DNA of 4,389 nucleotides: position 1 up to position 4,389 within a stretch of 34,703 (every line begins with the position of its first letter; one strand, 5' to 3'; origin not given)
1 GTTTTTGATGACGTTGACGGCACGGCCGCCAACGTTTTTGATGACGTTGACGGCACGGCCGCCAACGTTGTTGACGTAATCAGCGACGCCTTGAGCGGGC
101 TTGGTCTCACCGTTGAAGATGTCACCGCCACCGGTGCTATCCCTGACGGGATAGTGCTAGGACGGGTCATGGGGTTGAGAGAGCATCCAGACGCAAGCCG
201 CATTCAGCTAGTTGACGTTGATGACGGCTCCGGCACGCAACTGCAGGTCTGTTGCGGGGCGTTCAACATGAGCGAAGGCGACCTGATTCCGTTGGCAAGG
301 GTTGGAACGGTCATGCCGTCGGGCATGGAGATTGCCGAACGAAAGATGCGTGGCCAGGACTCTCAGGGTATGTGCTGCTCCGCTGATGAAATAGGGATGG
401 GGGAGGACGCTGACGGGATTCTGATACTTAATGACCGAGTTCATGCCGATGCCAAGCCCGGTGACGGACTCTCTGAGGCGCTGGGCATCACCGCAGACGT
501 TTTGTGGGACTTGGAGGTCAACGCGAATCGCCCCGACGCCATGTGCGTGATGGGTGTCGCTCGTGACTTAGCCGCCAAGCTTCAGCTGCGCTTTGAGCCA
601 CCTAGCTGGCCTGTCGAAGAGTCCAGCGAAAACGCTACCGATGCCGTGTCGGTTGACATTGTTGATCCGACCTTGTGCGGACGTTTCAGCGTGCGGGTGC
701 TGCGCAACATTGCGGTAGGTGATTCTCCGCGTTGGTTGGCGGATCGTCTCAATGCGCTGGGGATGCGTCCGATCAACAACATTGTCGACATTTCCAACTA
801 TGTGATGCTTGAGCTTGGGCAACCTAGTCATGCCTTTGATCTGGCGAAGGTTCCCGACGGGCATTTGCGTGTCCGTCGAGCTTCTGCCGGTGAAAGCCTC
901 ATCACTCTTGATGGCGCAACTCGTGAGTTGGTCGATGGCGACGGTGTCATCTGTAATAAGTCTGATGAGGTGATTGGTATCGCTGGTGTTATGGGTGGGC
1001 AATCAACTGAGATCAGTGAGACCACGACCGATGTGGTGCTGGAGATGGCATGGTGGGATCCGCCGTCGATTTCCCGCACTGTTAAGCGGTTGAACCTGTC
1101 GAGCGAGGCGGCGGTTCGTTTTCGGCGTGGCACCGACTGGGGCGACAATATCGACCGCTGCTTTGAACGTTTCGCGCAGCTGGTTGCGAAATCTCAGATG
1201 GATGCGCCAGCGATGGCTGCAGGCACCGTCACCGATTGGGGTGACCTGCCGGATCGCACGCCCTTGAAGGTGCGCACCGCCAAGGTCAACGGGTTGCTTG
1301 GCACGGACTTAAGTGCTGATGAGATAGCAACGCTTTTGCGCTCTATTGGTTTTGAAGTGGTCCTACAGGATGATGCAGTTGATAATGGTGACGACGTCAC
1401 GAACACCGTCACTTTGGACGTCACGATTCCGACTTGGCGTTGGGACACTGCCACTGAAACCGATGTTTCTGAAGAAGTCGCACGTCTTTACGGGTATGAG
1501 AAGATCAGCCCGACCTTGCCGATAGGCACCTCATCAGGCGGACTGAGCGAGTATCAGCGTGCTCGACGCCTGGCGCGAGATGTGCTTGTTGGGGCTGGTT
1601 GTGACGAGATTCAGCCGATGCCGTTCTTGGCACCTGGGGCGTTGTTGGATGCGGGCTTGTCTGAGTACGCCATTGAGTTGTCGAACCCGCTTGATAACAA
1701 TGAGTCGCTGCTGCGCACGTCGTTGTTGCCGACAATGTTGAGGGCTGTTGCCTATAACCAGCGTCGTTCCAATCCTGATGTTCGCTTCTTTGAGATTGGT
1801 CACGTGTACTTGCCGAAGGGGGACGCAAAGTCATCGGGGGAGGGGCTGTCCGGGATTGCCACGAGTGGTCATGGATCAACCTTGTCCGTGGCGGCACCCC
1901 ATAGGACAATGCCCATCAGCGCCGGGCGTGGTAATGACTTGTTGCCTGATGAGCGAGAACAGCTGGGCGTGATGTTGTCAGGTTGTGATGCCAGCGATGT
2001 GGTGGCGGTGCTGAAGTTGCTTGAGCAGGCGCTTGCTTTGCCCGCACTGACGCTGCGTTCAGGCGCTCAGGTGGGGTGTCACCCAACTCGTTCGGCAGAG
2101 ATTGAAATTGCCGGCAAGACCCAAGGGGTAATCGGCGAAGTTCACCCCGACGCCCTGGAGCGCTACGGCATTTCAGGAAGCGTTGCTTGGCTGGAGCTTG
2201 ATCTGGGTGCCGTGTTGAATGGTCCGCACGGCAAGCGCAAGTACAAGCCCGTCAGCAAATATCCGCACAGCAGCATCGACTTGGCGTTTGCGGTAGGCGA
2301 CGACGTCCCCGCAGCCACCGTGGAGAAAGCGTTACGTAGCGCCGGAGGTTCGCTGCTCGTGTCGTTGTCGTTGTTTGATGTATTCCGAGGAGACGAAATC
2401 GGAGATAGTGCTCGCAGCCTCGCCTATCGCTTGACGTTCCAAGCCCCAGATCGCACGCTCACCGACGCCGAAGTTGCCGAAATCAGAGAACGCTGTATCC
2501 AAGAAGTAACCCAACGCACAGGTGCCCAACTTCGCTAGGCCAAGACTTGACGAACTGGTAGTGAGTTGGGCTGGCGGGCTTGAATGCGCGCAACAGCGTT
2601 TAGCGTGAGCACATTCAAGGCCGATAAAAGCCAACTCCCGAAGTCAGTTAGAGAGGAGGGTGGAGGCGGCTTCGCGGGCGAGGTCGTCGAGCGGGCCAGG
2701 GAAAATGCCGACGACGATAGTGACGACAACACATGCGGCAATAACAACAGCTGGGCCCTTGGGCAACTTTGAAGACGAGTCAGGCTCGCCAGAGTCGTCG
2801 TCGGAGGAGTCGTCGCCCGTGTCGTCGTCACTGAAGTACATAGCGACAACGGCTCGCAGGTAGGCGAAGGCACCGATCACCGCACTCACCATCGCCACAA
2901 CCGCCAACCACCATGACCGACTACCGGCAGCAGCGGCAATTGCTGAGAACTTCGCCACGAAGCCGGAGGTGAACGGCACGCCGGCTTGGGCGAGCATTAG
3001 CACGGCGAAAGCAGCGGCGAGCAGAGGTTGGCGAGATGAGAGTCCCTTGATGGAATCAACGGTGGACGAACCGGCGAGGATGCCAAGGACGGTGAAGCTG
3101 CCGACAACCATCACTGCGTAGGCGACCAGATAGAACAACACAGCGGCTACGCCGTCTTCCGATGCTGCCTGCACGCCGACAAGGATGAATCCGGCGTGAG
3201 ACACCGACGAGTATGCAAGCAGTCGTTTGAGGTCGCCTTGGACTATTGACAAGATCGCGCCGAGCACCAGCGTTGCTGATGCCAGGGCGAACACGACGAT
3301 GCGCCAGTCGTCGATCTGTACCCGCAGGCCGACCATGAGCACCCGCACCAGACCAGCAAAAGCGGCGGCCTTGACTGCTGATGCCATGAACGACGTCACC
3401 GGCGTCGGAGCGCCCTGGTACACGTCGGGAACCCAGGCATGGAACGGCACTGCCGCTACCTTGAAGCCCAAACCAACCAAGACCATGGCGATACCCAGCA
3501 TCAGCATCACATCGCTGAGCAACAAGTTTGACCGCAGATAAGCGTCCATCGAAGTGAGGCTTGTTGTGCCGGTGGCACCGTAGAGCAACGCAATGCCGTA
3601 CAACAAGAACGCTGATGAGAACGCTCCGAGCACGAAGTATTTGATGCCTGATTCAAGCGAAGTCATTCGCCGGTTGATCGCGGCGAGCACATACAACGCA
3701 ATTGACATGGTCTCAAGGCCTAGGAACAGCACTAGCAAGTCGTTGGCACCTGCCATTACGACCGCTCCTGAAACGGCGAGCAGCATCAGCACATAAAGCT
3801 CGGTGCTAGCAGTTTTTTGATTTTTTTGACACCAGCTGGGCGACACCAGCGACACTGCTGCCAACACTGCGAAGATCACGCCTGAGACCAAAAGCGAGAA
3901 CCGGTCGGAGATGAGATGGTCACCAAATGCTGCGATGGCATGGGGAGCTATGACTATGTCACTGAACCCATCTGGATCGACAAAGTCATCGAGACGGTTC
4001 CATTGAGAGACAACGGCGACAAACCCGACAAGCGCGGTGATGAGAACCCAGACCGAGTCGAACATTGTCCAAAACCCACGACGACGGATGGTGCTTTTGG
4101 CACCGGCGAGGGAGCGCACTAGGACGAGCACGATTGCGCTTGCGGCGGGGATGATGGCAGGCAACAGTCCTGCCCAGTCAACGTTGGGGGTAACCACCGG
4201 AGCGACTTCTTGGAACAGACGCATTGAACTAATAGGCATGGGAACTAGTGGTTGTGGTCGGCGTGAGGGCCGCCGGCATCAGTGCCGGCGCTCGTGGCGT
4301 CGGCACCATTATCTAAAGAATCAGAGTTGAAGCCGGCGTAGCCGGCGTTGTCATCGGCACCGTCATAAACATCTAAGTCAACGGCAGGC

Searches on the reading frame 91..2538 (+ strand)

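Call 88: search_protein_families(library=pfam, proteins=[window:91-2538:+], max_evalue=0.00001)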
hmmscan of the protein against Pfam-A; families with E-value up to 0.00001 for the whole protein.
window:91-2538:+ (815 aa): 5 families
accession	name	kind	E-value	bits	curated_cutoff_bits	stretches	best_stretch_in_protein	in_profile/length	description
PF03483.22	B3_4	-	2.2e-58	197.2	29.3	1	196-367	2-171/174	B3/4 domain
PF17759.6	tRNA_synthFbeta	-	9.3e-42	143.4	22.4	1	472-705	1-214/214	Phenylalanyl tRNA synthetase beta chain CLM domain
PF03147.19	FDX-ACB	-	8.8e-27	93.8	31.1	1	722-815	1-94/94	Ferredoxin-fold anticodon binding domain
PF03484.21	B5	-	1.6e-18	67.1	28.6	1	393-469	2-67/67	tRNA synthetase B5 domain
PF01588.26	tRNA_bind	-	1.8e-14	54.1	27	1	21-116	1-90/96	Putative tRNA binding domain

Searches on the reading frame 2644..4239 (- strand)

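Call 51: search_protein_families(library=ncbifam, proteins=[window:2644-4239:-], max_evalue=1e-10)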
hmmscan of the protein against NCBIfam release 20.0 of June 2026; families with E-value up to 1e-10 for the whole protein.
window:2644-4239:- (531 aa): 70 families (the best 25 are shown)
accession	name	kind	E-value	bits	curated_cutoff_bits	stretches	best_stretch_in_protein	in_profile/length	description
NF004441.0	PRK05777.1-4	equivalog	7.7e-131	437.2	477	1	11-526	5-521/524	NADH-quinone oxidoreductase subunit NuoN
TIGR01770.1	NDH_I_N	subfamily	3.8e-117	392.2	332.6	1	102-515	61-469/472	NADH-quinone oxidoreductase subunit NuoN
NF004440.0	PRK05777.1-3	equivalog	4.2e-111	372.2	519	1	96-528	55-476/477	NADH-quinone oxidoreductase subunit NuoN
NF004442.0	PRK05777.1-5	equivalog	3.9e-109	365.8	523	1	99-527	61-480/483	NADH-quinone oxidoreductase subunit NuoN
NF004439.0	PRK05777.1-1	equivalog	2.4e-85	287.3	531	1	109-525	67-482/485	NADH-quinone oxidoreductase subunit NuoN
NF002701.0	PRK02504.1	equivalog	8.9e-80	268.6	569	1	103-525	68-490/513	NAD(P)H-quinone oxidoreductase subunit N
NF004446.0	PRK05777.2-4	equivalog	4.6e-78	263.5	590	1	20-520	9-490/502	NADH-quinone oxidoreductase subunit NuoN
NF004445.0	PRK05777.2-3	equivalog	6.4e-70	236.4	408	1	103-480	65-443/475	NADH-quinone oxidoreductase subunit NuoN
NF004444.0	PRK05777.2-2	equivalog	1.6e-68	232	496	1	23-509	15-475/496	NADH-quinone oxidoreductase subunit NuoN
NF004443.0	PRK05777.2-1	equivalog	9.7e-62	209.7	626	1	112-514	75-481/506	NADH-quinone oxidoreductase subunit NuoN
NF009306.0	PRK12663.1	equivalog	6e-57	193.5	542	1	101-530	65-483/498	Na+/H+ antiporter subunit D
NF004448.0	PRK05777.2-6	equivalog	4.7e-55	187.5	869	1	104-507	70-478/492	NADH-quinone oxidoreductase subunit NuoN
TIGR01972.1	NDH_I_M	subfamily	1.4e-54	185.5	263.8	1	29-530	6-484/486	NADH-quinone oxidoreductase subunit M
NF006241.0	PRK08377.1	equivalog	1.6e-53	182.5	645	1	121-527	82-476/494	NADH dehydrogenase subunit N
NF009305.0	PRK12662.1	equivalog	2.1e-52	178.5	700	1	124-529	89-491/492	putative monovalent cation/H+ antiporter subunit D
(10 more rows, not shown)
